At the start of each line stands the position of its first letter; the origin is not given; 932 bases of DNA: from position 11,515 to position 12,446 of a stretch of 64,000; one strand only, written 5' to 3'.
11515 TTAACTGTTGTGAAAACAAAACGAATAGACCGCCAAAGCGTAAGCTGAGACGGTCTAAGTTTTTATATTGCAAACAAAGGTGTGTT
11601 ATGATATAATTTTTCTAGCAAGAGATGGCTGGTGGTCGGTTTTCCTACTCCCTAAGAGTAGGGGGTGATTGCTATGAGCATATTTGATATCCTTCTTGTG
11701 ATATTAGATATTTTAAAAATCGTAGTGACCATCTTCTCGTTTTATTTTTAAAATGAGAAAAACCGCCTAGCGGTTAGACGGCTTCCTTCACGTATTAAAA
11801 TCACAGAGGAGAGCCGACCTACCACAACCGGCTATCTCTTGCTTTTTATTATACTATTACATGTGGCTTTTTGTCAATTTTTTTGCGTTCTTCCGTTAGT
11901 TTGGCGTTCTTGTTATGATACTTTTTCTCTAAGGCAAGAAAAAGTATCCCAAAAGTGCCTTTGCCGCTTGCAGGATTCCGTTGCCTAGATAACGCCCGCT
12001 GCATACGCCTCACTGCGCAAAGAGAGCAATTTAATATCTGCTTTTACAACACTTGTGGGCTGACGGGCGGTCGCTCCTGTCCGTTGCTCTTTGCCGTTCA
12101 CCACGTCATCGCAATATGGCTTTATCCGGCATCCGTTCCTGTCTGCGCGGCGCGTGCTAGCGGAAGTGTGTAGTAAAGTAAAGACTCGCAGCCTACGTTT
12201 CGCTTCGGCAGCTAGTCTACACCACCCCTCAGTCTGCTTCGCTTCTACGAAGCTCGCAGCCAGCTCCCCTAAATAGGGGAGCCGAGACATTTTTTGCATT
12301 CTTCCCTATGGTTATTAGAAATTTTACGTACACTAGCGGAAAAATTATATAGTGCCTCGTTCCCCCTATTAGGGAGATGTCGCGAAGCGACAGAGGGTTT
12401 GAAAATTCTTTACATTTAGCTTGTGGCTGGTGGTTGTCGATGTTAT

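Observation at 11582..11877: Candidate type I toxin-antitoxin module: 25-aa hydrophobic peptide mRNA with 5'/3' fold-back plus a convergent antisense sRNA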

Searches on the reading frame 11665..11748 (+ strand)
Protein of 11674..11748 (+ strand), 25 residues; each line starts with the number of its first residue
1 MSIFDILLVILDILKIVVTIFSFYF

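Call 17: search_dna_similar(query=window:11674-11748:+, collection=plasmids, mode=protein, max_evalue=10)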
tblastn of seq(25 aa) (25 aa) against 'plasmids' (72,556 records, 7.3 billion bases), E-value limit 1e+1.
No match.

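Call 18: search_dna_similar(query=window:11674-11748:+, collection=phages, mode=protein, max_evalue=10)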
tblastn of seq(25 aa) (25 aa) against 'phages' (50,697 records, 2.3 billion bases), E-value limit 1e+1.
No match.

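Call 32: search_protein_families(library=pfam, proteins=[window:11674-11748:+, window:11665-11748:+], max_evalue=10)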
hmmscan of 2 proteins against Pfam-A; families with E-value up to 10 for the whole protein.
seq(25 aa): 1 family
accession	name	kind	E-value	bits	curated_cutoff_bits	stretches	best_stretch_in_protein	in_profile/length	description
PF15168.11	TRIQK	-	0.66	10.4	27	1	3-25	48-70/79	Triple QxxK/R motif-containing protein family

seq(28 aa): 1 family
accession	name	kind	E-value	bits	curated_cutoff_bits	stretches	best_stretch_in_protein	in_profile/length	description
PF15168.11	TRIQK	-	0.45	10.9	27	1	3-28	45-70/79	Triple QxxK/R motif-containing protein family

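Call 33: search_protein_families(library=ncbifam, proteins=[window:11674-11748:+, window:11665-11748:+], max_evalue=10)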
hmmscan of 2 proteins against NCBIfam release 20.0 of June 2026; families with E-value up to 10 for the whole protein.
seq(25 aa): 0 families

seq(28 aa): 0 families

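Call 34: search_protein_families(library=padloc, proteins=[window:11674-11748:+], max_evalue=10)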
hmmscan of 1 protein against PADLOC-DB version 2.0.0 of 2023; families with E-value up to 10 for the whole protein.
seq(25 aa): 0 families

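Call 59: search_solved_structures(query=window:11674-11748:+, max_evalue=10)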
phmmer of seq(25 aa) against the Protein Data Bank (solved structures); distinct sequences matched with E-value up to 10: 0.

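Call 74: search_protein_families(library=phrogs, proteins=[window:11674-11748:+], max_evalue=10)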
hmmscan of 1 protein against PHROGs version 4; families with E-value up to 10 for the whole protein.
seq(25 aa): 2 families
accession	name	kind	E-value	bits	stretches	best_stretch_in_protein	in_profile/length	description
phrog_24196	-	unknown function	0.72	10.4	1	10-21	2-13/26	-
phrog_6429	-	unknown function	1.3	10.4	1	5-25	2-23/53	-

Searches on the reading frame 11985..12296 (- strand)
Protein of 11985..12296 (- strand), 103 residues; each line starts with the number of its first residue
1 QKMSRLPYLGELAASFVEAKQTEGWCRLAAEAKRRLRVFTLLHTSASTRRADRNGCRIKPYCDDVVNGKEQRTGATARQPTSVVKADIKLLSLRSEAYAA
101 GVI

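Call 32: search_protein_families(library=pfam, proteins=[window:11985-12296:-], max_evalue=10)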
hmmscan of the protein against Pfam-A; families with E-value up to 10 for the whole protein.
window:11985-12296:- (103 aa): 0 families

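Call 51: find_homologous_proteins(query=window:11985-12296:-, max_evalue=0.1)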
Query window:11985-12296:- (103 aa): 1 proteins with E <= 0.1 among 8 candidates.
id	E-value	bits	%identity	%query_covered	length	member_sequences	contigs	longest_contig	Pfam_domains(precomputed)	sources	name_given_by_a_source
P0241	2.9e-60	218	100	100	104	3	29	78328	-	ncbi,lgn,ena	-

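Call 52: find_encoding_contigs(protein=P0241, flank=1500, max_places=10)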
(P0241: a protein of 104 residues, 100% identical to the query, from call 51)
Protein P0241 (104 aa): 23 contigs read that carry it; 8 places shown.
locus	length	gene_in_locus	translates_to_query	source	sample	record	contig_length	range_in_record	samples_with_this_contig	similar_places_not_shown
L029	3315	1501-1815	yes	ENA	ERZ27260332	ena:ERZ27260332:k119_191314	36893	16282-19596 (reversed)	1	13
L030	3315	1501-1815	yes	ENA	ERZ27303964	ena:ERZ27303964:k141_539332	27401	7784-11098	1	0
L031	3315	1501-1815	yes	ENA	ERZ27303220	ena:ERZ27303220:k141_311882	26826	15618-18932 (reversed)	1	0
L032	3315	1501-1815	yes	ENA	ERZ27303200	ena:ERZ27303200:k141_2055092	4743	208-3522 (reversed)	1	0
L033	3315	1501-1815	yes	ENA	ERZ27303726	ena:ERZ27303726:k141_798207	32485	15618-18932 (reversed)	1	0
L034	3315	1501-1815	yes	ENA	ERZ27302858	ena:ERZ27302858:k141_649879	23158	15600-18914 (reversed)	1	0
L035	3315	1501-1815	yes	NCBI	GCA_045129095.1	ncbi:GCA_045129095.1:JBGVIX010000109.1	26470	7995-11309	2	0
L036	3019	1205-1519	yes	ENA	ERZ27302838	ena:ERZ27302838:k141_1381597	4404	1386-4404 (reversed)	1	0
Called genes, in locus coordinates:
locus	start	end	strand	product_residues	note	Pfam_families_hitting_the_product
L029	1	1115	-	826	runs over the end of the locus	-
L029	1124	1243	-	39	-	-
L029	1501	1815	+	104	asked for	-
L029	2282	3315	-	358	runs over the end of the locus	PF04551:GcpE, PF26540:GcpE_C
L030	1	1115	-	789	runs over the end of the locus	-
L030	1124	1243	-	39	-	-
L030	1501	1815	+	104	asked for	-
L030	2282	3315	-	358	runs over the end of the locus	PF04551:GcpE, PF26540:GcpE_C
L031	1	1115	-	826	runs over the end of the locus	-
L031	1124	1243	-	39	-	-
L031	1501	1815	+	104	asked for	-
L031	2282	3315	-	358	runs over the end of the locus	PF04551:GcpE, PF26540:GcpE_C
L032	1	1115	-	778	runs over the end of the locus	?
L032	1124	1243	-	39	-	-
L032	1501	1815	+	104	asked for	-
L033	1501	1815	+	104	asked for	-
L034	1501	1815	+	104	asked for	-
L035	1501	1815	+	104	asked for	-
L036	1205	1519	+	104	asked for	-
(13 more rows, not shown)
